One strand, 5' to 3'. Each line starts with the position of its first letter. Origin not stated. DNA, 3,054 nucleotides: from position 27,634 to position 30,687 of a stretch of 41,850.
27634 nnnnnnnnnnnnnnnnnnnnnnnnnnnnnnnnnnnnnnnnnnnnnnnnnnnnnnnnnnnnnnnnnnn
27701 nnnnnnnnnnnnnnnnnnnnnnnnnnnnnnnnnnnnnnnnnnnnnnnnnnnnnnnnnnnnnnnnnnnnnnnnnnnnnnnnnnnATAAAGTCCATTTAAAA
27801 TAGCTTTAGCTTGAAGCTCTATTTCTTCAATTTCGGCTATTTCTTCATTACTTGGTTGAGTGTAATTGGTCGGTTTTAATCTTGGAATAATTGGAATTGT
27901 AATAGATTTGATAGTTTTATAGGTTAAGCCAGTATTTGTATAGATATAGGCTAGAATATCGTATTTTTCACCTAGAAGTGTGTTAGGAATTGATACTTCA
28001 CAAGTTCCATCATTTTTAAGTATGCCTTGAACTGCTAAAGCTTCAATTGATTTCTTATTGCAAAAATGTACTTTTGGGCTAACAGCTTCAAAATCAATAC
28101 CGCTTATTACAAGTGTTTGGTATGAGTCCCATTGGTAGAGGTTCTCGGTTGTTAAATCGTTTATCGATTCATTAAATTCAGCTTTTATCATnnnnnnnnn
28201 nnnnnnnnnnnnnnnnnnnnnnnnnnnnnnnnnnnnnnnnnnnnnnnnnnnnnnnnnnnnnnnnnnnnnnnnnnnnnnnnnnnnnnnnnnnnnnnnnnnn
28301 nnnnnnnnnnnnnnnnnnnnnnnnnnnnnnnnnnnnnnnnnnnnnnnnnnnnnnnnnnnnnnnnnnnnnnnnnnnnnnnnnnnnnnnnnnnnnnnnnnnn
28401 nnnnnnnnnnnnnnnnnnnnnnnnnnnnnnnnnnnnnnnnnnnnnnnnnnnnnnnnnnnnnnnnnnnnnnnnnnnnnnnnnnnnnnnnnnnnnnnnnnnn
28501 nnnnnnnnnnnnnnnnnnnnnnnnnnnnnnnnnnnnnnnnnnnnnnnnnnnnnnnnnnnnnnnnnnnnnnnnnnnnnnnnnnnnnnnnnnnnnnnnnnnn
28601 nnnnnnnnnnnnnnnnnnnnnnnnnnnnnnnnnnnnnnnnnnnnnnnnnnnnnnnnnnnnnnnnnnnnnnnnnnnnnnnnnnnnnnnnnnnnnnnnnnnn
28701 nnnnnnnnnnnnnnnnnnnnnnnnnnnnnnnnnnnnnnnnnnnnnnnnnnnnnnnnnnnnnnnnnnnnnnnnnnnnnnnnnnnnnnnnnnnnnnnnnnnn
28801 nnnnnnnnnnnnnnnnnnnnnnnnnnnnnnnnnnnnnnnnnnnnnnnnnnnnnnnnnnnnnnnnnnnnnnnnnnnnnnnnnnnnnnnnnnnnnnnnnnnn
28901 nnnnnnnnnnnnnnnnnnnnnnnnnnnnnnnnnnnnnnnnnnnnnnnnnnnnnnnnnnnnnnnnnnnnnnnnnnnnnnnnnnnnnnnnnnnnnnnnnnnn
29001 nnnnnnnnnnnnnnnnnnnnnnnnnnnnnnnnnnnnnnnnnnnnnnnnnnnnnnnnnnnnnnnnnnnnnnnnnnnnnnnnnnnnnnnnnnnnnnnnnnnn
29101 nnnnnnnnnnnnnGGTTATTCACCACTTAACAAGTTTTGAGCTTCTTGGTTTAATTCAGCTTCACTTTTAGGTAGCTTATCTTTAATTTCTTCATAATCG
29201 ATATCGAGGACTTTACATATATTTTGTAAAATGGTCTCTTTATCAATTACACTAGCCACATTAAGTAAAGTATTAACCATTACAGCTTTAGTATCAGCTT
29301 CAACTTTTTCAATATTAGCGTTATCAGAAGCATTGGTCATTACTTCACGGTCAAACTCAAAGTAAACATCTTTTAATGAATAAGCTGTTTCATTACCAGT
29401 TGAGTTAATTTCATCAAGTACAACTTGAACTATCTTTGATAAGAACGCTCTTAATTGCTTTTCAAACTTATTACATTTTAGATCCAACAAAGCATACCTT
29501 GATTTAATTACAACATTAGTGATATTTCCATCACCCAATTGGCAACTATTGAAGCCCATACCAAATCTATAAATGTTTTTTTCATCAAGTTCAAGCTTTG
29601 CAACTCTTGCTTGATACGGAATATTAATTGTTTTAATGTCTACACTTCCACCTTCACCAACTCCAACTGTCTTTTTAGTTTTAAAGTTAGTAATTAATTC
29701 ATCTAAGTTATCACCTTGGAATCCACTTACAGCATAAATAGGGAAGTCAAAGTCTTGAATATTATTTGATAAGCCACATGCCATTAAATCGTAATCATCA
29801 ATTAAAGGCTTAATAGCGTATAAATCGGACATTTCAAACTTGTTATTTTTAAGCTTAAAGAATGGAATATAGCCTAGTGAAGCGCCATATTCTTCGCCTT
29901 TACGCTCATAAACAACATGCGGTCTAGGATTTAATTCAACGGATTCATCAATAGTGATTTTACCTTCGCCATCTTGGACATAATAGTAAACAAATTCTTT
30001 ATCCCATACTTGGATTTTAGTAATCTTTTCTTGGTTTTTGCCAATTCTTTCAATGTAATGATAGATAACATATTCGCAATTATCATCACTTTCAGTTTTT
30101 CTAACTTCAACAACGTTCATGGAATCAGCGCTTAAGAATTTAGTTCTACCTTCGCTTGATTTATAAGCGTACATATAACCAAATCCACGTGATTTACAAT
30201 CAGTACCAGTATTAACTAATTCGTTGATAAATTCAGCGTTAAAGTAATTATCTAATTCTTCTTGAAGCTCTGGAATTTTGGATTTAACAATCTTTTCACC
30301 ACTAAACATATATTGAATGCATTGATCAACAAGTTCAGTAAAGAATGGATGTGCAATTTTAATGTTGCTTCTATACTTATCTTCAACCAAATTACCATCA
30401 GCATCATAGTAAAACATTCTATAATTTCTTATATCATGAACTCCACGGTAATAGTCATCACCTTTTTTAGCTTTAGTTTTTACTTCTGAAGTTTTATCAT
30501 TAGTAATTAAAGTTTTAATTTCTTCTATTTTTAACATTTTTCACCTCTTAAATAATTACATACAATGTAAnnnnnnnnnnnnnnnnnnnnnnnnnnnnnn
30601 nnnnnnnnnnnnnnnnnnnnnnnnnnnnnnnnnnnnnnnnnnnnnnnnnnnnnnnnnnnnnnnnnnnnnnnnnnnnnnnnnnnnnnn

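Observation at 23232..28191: About 5 kb adhesin-like four-gene block inserted between the MuF gene and the scaffold gene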

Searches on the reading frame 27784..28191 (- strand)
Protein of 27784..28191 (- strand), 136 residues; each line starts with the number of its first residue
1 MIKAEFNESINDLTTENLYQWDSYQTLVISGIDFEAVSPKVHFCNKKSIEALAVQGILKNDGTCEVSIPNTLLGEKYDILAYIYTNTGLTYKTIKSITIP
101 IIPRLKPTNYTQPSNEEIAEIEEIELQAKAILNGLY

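Call 64: search_protein_representatives(alignment_id=A2)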
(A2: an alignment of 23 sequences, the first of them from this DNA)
Query: 23 sequences, 136 profile positions. Proteins with E-value up to 0.001 (for the whole library): 6525; up to 1e-10: 2332; up to 1e-30: 45. The best 150 are listed.
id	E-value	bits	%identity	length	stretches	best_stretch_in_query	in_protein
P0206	9.8e-68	242.7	-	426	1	1-136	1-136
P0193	2.4e-67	241.4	-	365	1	1-136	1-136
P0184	5.0e-67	240.4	-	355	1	1-136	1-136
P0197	7.3e-67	239.9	-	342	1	1-136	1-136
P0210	2.2e-66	238.3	-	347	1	1-136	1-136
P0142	7.2e-66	236.6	-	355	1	1-136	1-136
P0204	1.6e-64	232.3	-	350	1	1-136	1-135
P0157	2.1e-64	231.9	-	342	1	1-136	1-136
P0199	4.3e-63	227.6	-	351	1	1-135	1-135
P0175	5.0e-63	227.4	-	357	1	1-136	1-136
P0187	1.6e-62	225.8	-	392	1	1-136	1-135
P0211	2.3e-61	222.0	-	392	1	1-136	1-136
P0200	2.5e-61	221.9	-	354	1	1-136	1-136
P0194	7.1e-61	220.5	-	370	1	1-136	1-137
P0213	8.0e-60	217.1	-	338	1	1-136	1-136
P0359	2.9e-31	124.6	-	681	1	12-127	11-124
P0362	6.5e-31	123.4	-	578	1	1-132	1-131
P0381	4.8e-28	114.2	-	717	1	15-132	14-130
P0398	5.6e-27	110.7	-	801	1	11-128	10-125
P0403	9.9e-27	109.9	-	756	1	12-126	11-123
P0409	1.4e-26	109.4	-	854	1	1-127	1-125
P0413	2.4e-26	108.6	-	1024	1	14-132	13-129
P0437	7.9e-26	107.0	-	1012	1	17-135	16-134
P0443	1.3e-25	106.3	-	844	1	1-130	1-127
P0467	5.4e-25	104.3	-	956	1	1-130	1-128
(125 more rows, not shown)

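Call 66: search_protein_families(library=pfam, proteins=[P0359, P0381, P0398, P0409, P0413, P0437, P0467, P0443, P0403, P0362], max_evalue=0.01)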
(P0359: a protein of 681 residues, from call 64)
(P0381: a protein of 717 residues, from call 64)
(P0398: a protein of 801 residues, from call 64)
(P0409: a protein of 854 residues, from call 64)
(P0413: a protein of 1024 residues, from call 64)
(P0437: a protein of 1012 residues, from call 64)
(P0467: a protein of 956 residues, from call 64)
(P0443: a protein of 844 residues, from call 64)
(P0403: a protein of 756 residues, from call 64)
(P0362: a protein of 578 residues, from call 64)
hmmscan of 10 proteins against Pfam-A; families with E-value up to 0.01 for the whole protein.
P0359 (681 aa): 1 family
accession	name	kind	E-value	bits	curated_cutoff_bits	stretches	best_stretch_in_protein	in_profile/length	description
PF15167.11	DUF4581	-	0.0082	16.8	27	0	370-407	92-129/131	Domain of unknown function (DUF4581)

P0381 (717 aa): 0 families

P0398 (801 aa): 0 families

P0409 (854 aa): 2 families
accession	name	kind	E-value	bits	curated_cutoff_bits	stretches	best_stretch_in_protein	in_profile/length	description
PF13472.12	Lipase_GDSL_2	-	7.9e-07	30.2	32.9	1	651-830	5-175/178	GDSL-like Lipase/Acylhydrolase family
PF00657.28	Lipase_GDSL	-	0.0027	18.3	23.6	1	649-827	5-197/208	GDSL-like Lipase/Acylhydrolase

P0413 (1024 aa): 0 families

P0437 (1012 aa): 0 families

P0467 (956 aa): 2 families
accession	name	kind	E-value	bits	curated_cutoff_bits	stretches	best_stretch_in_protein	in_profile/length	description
PF00657.28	Lipase_GDSL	-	0.00051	20.7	23.6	1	781-941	63-206/208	GDSL-like Lipase/Acylhydrolase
PF13472.12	Lipase_GDSL_2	-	0.0039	18.2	32.9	0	779-938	58-178/178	GDSL-like Lipase/Acylhydrolase family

P0443 (844 aa): 0 families

P0403 (756 aa): 1 family
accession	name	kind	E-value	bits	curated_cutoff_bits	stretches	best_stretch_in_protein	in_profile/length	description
PF03372.29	Exo_endo_phos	-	4e-11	43.5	24.5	1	514-737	1-212/225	Endonuclease/Exonuclease/phosphatase family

P0362 (578 aa): 2 families
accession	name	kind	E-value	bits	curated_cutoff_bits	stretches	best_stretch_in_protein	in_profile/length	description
PF00754.31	F5_F8_type_C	-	5.2e-06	27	28.2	1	267-381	2-116/127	F5/8 type C domain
PF22633.2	F5_F8_type_C_2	-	0.00086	20.3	27.8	1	290-364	12-83/91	NedA-like, galactose-binding domain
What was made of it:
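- The C-termini differ: GDSL lipase, Exo_endo_phos, F5_F8_type_C (calls 64, 66).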

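Call 69: find_related_loci(query=P0413, collection=viral_contigs, flank=10000)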
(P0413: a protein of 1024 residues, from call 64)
Query P0413 (1024 aa) in viral_contigs; peptide patterns used: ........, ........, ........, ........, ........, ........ (x = any residue, [..] = any of these).
1 stretches matched a pattern, but none encodes a relative of the query by tblastn (E <= 1e-3).

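Call 99: search_solved_structures(query=A4, max_evalue=5)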
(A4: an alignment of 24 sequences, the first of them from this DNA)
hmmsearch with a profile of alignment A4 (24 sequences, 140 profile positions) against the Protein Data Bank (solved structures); distinct sequences matched with E-value up to 5: 5.
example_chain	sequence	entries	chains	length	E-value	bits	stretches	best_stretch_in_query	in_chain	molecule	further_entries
7uof_A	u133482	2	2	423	0.12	15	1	25-65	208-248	Dihydroorotase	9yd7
1ddz_A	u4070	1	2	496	0.15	14.7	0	2-33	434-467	CARBONIC ANHYDRASE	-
1agm_A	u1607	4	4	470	0.9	12.2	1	14-35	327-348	GLUCOAMYLASE-471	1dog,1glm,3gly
1gah_A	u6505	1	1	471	0.91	12.2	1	14-35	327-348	GLUCOAMYLASE-471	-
1gai_A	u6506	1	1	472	0.91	12.2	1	14-35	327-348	GLUCOAMYLASE-471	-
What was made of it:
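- On BppU-type baseplate anchor (Pfam BppU_N PF10651): A profile search against PDB sequences finds nothing (call 99).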

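Call 104: find_related_loci(query=A2, collection=genome_contigs, flank=6000)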
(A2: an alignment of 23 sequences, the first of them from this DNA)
Query A2 (136 aa) in genome_contigs; peptide patterns used: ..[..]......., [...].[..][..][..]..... (x = any residue, [..] = any of these).
37 stretches matched a pattern; 2 encode a relative of the query (tblastn E <= 1e-3); 2 distinct loci.
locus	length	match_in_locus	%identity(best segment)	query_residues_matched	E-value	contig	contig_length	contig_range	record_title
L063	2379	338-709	40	1-125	1e-23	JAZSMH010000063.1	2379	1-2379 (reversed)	MAG: Clostridia bacterium isolate T1900044555_TS20190021.MAGScoT_cleanbin_000019 SGB_290_k141_932944, whole genome shotg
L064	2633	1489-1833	41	18-133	2e-21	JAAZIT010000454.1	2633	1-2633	MAG: Clostridiales bacterium isolate AS21ysBPME_10 283152_AS21, whole genome shotgun sequence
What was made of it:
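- Tried and rejected: Host identification via species-representative genomes gave only two short Clostridia MAG contigs (call 104).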

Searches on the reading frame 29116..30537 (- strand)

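Call 4: search_protein_families(library=pfam, proteins=[window:29116-30537:-], max_evalue=0.1)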
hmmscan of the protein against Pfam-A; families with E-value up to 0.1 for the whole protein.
window:29116-30537:- (473 aa): 2 families
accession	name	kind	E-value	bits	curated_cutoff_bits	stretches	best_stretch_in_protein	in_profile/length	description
PF05133.19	SPP1_portal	-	2.7e-57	195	25.5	1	17-453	9-405/416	Phage portal protein, SPP1 Gp6-like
PF23226.1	Exo_endo_phos_PGAP2IP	-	0.048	13.4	27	1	95-181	132-213/239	PGAP2IP, C-terminal nuclease-like domain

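Call 5: search_protein_families(library=phrogs, proteins=[window:29116-30537:-], max_evalue=0.01)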
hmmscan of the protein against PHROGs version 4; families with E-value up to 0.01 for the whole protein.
window:29116-30537:- (473 aa): 3 families
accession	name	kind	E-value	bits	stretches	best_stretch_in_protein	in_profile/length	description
phrog_64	-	head and packaging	5.3e-96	323.2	1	2-469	73-505/547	portal protein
phrog_38367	-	unknown function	5.5e-18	66.3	1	371-459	3-90/131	-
phrog_9064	-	head and packaging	1.2e-17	65.3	1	236-467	1-214/228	portal protein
